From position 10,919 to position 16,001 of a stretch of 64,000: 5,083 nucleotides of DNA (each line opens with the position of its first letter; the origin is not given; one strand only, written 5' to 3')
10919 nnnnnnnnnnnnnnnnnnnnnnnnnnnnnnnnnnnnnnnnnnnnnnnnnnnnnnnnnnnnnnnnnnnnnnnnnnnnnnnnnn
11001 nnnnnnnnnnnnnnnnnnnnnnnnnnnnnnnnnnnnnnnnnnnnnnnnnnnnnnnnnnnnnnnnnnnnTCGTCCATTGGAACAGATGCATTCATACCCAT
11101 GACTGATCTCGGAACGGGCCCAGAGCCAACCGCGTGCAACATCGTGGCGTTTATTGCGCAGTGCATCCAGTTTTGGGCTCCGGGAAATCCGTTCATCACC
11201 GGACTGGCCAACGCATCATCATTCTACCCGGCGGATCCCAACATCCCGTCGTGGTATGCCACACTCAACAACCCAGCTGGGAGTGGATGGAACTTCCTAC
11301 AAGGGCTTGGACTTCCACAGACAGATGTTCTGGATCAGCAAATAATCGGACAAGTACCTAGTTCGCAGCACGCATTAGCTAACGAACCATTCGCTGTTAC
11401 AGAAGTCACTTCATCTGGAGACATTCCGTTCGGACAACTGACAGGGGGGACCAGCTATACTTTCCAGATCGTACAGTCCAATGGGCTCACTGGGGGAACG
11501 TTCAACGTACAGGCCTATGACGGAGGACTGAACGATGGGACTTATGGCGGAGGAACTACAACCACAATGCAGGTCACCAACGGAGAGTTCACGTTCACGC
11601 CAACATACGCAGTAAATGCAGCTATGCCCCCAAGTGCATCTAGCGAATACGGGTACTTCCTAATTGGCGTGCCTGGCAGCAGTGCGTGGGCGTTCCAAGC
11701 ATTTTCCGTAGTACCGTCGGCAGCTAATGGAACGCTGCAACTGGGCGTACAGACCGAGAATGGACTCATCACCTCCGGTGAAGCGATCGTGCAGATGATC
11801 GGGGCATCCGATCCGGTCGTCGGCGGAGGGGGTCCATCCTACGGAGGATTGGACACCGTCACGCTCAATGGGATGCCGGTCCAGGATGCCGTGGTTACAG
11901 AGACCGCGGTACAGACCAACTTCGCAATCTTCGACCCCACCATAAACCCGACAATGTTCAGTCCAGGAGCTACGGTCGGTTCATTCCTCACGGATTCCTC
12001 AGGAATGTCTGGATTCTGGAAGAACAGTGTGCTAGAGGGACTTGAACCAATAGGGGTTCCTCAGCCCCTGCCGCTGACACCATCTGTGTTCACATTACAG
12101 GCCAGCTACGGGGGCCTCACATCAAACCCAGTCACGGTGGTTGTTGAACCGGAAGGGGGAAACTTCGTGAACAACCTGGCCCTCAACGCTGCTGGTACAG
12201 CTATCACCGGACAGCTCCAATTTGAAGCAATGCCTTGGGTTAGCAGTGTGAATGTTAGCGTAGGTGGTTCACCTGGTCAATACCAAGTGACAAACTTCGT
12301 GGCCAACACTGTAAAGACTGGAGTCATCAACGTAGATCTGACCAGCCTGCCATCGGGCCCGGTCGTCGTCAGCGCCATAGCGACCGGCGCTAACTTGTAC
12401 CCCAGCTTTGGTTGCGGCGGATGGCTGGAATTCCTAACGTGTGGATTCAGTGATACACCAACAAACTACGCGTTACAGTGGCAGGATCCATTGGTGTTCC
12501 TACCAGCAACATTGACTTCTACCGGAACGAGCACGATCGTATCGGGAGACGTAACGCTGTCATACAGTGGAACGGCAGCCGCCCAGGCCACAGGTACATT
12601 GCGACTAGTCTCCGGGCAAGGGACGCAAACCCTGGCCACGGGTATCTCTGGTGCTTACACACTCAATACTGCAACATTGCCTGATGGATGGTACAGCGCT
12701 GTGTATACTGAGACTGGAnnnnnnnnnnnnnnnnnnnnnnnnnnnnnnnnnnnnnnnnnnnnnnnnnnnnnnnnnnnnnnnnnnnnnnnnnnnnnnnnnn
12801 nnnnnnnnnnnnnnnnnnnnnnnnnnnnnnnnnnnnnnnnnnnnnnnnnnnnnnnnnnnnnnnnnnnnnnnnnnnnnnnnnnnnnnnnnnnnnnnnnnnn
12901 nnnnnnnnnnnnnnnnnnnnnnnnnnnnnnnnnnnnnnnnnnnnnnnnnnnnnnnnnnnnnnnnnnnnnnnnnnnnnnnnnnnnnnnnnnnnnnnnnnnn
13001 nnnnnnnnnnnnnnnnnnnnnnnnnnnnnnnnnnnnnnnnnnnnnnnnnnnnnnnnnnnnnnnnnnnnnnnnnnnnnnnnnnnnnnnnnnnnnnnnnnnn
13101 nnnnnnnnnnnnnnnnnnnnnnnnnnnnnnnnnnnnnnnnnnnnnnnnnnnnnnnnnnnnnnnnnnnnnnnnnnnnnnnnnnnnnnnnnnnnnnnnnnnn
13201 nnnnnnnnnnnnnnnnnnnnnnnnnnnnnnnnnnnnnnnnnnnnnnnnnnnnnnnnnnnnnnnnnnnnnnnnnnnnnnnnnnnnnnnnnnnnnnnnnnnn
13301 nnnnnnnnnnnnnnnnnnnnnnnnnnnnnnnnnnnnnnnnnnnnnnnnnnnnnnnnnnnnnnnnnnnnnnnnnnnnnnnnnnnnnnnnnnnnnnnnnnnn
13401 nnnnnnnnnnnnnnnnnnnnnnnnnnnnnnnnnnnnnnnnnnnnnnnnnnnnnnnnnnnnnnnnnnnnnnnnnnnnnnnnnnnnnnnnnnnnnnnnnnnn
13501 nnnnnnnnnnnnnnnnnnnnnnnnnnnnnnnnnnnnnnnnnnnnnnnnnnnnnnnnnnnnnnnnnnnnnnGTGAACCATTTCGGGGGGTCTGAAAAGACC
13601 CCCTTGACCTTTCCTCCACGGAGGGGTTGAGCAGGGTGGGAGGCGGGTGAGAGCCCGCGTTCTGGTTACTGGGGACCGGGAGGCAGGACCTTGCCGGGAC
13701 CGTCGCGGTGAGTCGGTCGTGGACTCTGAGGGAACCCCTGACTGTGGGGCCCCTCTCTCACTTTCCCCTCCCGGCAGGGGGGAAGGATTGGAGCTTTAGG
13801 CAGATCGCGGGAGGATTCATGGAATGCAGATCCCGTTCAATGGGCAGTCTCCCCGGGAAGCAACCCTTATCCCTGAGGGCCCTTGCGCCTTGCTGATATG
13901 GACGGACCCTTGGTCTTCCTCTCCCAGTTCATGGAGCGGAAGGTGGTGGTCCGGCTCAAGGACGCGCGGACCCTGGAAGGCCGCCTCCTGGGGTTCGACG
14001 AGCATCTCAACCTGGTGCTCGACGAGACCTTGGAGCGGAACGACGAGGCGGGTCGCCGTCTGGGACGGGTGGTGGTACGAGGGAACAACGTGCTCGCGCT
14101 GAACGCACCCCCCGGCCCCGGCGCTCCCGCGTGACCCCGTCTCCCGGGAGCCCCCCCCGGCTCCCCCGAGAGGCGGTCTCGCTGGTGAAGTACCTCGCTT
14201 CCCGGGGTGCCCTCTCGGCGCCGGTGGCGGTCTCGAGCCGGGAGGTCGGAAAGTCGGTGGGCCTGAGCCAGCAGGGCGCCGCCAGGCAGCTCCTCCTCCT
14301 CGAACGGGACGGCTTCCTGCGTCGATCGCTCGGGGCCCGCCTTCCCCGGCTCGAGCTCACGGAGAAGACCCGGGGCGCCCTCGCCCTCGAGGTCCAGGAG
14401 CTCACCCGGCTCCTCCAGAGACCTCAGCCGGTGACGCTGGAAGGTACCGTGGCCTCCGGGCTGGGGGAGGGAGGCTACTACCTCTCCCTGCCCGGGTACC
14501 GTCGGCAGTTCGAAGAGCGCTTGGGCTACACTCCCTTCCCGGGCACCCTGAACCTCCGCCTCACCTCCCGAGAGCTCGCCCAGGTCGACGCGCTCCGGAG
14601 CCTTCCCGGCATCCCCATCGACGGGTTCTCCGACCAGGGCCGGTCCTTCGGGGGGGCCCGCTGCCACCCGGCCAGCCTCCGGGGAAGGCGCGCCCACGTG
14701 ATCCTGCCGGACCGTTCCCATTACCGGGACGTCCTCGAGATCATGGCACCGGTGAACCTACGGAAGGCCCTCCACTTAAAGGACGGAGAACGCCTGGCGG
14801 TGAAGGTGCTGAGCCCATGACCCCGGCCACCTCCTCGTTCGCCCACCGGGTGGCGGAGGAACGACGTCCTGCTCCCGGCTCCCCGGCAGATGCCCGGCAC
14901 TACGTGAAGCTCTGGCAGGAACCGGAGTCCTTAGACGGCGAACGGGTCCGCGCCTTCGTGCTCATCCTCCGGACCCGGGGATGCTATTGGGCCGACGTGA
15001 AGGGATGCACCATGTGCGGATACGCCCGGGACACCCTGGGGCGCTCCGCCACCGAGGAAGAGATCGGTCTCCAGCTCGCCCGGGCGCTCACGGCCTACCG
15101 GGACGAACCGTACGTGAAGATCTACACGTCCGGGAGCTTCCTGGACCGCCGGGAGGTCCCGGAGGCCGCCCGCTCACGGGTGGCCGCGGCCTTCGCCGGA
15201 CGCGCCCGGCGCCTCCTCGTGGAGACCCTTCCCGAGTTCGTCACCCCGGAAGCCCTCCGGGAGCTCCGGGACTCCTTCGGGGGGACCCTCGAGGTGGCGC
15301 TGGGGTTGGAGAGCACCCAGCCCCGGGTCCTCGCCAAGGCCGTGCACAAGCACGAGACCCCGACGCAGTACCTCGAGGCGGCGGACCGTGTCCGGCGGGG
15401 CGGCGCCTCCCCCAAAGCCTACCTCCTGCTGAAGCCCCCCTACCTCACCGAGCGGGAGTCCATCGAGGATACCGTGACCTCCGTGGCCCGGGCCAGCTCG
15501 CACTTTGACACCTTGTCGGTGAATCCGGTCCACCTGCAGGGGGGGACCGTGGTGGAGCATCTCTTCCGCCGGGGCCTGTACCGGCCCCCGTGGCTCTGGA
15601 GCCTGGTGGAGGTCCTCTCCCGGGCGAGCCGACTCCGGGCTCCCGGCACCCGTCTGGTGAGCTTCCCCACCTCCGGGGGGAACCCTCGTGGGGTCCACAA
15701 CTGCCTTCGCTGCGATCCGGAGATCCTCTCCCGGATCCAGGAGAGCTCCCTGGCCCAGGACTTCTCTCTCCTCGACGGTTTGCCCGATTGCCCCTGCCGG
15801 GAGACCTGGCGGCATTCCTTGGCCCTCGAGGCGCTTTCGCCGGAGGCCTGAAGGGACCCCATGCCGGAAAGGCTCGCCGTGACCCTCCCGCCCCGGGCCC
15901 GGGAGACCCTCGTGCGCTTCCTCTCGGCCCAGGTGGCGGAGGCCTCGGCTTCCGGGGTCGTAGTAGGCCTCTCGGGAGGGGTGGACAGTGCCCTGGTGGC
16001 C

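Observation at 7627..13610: ~5 kb low-GC island encoding a giant tail-anchored sedolisin-like protease, abutting a degraded IS110 transposase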

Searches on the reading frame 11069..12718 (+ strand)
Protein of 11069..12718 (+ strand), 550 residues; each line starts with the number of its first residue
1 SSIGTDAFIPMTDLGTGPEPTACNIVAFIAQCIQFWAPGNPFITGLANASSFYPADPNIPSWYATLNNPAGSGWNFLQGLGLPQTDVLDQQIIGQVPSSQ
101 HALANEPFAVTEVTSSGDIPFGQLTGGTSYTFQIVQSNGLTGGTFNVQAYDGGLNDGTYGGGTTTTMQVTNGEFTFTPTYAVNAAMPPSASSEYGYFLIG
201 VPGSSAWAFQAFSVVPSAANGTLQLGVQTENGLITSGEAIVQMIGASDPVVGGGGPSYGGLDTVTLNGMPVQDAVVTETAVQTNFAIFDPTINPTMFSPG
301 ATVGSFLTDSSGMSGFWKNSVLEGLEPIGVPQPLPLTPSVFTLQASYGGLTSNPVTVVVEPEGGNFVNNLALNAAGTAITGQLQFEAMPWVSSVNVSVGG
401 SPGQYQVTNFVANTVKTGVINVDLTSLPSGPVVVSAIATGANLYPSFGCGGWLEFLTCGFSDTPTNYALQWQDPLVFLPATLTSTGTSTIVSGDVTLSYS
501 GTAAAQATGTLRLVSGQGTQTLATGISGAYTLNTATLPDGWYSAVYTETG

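Call 97: search_protein_representatives(protein=window:11069-12718:+)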
Query: 550 residues. Proteins with E-value up to 0.001 (for the whole library): 37; up to 1e-10: 34; up to 1e-30: 28. The best 37 are listed.
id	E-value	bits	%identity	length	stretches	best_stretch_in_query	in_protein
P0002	2.9e-261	884.4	75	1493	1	1-550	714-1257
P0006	4.4e-97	342.5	45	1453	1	2-549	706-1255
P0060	3.4e-94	333.0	42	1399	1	36-549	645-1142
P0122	6.8e-92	325.3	46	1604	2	54-406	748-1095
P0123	1.1e-90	321.3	46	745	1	36-547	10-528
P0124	2.3e-88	313.7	47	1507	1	40-548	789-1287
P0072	3.8e-86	306.4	41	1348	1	36-550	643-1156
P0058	5.3e-85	302.6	45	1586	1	41-549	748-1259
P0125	5.4e-84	299.3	45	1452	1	40-549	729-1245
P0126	3.7e-82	293.2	45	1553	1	48-549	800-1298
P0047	1.2e-78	281.7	39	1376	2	37-411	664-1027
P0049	1.2e-75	271.7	41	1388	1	36-549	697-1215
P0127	3.5e-73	263.6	42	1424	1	37-549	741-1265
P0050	6.0e-70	252.9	42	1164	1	36-451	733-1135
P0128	3.3e-67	243.9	39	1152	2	35-443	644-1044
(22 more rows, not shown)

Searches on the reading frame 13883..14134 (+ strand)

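Call 16: search_protein_families(library=pfam, proteins=[window:13883-14134:+], max_evalue=0.01)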
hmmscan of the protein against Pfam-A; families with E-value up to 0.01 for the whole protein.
window:13883-14134:+ (83 aa): 1 family
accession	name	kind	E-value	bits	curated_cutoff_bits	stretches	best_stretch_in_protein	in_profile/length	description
PF01423.28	LSM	-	7.9e-20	70.8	23.4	1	12-72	2-63/66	LSM domain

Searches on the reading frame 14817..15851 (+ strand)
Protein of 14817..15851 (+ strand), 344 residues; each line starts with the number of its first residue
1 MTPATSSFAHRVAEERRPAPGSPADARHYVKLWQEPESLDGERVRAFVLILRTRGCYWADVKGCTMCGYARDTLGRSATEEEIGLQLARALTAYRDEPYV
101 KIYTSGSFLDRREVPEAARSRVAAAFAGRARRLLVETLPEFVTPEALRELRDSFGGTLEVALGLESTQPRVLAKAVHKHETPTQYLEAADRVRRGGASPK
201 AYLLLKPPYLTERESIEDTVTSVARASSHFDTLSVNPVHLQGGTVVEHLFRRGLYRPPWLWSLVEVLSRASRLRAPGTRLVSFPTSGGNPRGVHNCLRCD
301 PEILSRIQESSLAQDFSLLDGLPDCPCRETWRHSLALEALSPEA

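Call 16: search_protein_families(library=pfam, proteins=[window:14817-15851:+], max_evalue=0.01)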
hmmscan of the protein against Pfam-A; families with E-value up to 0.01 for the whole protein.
window:14817-15851:+ (344 aa): 1 family
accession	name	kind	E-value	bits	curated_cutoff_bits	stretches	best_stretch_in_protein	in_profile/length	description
PF04055.27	Radical_SAM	-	1.7e-09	38.5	29.5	1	52-213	3-157/166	Radical SAM superfamily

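Call 36: find_related_loci(query=window:14817-15848:+, collection=metagenome_contigs, flank=10000)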
Query window:14817-15848:+ (344 aa) in metagenome_contigs; peptide patterns used: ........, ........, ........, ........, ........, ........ (x = any residue, [..] = any of these).
600 stretches matched a pattern (row limit reached: there are more); 180 encode a relative of the query (tblastn E <= 1e-3); the best 80 are kept; 80 distinct loci.
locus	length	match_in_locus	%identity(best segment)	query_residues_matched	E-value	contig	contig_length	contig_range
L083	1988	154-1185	99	1-344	0e+0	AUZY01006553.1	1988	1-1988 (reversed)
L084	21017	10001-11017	69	5-343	3e-140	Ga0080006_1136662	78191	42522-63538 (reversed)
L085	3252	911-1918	64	7-344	2e-141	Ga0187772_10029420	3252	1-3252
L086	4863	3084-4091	62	7-344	9e-135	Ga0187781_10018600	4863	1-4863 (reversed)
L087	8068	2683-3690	61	7-344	2e-131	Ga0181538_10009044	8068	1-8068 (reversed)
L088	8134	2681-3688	61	7-344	1e-131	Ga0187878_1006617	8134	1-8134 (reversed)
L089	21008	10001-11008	61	7-344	2e-131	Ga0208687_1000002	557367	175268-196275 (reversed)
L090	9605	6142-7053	51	29-340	8e-99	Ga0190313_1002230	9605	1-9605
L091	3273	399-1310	51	29-340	1e-100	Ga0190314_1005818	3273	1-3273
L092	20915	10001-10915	50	21-332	2e-86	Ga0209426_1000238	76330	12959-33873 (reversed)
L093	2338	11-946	44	16-338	5e-86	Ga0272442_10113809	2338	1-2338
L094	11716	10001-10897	44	31-340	3e-82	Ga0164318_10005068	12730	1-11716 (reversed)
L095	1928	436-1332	45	31-340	7e-85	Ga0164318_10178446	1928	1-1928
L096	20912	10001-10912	44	30-341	1e-80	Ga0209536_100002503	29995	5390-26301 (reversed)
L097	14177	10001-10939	45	24-340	8e-80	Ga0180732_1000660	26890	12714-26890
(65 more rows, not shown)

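Call 41: search_protein_families(library=pfam, proteins=[L084:6841-8967:+, L084:4565-5905:-, L089:5842-7389:+, L089:7758-8819:-, L089:4972-5715:+, L089:7465-7854:-, L089:3300-4481:-], max_evalue=0.01)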
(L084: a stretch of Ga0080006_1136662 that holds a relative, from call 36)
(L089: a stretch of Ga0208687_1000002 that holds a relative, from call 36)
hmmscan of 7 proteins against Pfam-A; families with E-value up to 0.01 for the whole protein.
L084:6841-8967:+ (709 aa): 5 families
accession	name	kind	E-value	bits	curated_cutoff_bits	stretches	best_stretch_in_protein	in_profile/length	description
PF00012.26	HSP70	-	9.4e-232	770.9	20.6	2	163-659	102-599/599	Hsp70 protein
PF06723.19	MreB_Mbl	-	2.8e-19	69.6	27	1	191-432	90-317/327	MreB/Mbl protein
PF21523.3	ParM_N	-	0.00092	19.7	27.4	1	247-326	5-89/159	Plasmid segregation protein ParM, C-terminal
PF21522.3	MreB-like_C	-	0.0012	19.9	27.8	1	251-314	1-59/123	Archaeal actin homologue MreB-like, C-terminal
PF02782.22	FGGY_C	-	0.0093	16.2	27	0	383-436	144-196/198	FGGY family of carbohydrate kinases, C-terminal domain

L084:4565-5905:- (446 aa): 2 families
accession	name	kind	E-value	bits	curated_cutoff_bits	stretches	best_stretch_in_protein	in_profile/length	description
PF01546.33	Peptidase_M20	-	1.4e-39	136.6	24.6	1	119-426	1-198/206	Peptidase family M20/M25/M40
PF07687.19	M20_dimer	-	1.5e-13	51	21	1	235-329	9-103/107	Peptidase dimerisation domain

L089:5842-7389:+ (516 aa): 1 family
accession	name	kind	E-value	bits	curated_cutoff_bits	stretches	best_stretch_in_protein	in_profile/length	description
PF01609.27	DDE_Tnp_1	-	1e-27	97.7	23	1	314-491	8-200/200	Transposase DDE domain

L089:7758-8819:- (353 aa): 0 families

L089:4972-5715:+ (248 aa): 0 families

L089:7465-7854:- (129 aa): 0 families

L089:3300-4481:- (393 aa): 1 family
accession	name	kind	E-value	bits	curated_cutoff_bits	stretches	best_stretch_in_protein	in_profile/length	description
PF00285.26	Citrate_synt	-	2.2e-104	349.8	27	1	27-373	1-356/357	Citrate synthase, C-terminal domain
